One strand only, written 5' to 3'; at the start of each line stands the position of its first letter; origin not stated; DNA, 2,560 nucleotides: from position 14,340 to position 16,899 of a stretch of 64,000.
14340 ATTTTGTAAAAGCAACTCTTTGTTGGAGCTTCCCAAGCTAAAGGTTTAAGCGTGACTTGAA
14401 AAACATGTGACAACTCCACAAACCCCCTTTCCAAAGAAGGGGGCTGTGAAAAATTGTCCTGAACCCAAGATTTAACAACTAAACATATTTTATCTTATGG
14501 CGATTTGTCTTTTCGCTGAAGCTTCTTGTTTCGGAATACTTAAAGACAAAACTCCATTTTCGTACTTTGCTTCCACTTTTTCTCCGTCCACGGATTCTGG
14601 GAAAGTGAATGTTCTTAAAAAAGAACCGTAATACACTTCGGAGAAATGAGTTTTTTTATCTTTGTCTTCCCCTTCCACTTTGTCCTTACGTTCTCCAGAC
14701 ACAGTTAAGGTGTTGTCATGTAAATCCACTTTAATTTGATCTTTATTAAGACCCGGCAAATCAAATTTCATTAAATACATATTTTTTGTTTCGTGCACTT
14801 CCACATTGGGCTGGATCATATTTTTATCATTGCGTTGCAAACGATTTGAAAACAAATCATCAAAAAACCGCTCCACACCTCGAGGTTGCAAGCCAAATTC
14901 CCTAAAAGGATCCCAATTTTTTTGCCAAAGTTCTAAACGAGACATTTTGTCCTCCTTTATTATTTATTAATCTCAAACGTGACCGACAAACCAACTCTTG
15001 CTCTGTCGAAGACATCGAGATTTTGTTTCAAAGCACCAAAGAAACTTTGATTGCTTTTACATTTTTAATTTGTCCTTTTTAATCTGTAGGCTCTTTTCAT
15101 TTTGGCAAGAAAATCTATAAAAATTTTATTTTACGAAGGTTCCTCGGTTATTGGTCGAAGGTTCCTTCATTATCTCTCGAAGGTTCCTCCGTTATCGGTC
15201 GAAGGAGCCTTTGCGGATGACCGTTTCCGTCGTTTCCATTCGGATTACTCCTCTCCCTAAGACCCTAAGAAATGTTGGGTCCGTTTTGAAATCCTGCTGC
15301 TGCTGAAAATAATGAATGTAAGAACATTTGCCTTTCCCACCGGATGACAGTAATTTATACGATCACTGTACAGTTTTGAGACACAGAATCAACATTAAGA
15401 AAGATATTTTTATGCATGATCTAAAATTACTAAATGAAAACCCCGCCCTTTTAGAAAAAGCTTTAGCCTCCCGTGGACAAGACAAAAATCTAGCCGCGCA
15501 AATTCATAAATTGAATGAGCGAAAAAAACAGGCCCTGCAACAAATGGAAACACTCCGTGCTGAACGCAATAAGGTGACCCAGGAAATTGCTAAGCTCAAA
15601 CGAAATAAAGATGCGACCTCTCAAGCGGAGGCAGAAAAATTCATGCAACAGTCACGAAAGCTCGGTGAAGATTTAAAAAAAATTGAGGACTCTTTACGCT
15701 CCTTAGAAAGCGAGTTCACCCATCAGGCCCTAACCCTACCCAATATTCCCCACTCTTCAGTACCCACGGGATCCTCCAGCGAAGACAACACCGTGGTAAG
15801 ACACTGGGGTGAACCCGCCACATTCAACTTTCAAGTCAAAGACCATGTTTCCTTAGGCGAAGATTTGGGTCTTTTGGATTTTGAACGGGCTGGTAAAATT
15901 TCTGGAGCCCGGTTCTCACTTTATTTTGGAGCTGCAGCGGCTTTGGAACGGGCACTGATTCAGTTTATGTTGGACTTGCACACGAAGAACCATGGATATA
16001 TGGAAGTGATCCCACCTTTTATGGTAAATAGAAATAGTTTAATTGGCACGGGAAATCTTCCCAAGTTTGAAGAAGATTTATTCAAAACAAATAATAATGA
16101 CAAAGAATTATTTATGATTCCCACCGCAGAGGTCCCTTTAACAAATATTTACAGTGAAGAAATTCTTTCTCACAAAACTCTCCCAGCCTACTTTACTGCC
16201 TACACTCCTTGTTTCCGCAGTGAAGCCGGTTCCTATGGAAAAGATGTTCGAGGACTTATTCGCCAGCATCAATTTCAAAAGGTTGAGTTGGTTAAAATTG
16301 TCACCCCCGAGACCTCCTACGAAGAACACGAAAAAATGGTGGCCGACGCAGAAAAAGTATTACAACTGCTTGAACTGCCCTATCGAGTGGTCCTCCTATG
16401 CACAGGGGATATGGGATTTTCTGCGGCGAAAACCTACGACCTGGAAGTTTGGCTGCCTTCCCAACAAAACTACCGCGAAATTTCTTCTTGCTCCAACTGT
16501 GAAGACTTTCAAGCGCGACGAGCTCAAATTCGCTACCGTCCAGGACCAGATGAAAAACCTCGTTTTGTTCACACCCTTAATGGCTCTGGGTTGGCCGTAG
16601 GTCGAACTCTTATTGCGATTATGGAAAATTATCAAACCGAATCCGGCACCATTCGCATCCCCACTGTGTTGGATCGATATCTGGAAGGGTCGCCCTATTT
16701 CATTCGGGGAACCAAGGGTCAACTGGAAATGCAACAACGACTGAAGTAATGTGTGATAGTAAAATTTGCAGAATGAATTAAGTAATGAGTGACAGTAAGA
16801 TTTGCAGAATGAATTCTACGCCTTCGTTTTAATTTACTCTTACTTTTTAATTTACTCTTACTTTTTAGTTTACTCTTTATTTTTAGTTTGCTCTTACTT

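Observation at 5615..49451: Type II secretion operon is circularly permuted: gspKLMN sits 29 kb upstream of gspCDEFGHIJ, and the break after gspJ is occupied by an IS982 remnant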

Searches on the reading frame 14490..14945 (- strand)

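Call 30: search_protein_families(library=pfam, proteins=[window:14490-14945:-], max_evalue=0.001)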
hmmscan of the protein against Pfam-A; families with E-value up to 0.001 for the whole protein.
window:14490-14945:- (151 aa): 2 families
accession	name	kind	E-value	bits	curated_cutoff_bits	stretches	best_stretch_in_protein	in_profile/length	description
PF00011.27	HSP20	-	4.1e-26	91.5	20.8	1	50-150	2-101/102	Hsp20/alpha crystallin family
PF17886.7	ArsA_HSP20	-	1.8e-07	31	22.5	1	56-134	3-60/63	HSP20-like domain found in ArsA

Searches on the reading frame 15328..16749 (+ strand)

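Call 30: search_protein_families(library=pfam, proteins=[window:15328-16749:+], max_evalue=0.001)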
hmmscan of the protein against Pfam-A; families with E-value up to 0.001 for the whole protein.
window:15328-16749:+ (473 aa): 3 families
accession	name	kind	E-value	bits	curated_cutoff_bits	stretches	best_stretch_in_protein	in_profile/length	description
PF00587.30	tRNA-synt_2b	-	6.2e-45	153.9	29.3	1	255-435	5-179/179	tRNA synthetase class II core domain (G, H, P, S and T)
PF02403.27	Seryl_tRNA_N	-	7.9e-23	81.2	28.2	1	29-141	1-108/108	Seryl-tRNA synthetase N-terminal domain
PF17675.6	APG6_N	-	6.9e-06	27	45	1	49-134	45-129/132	Apg6 coiled-coil region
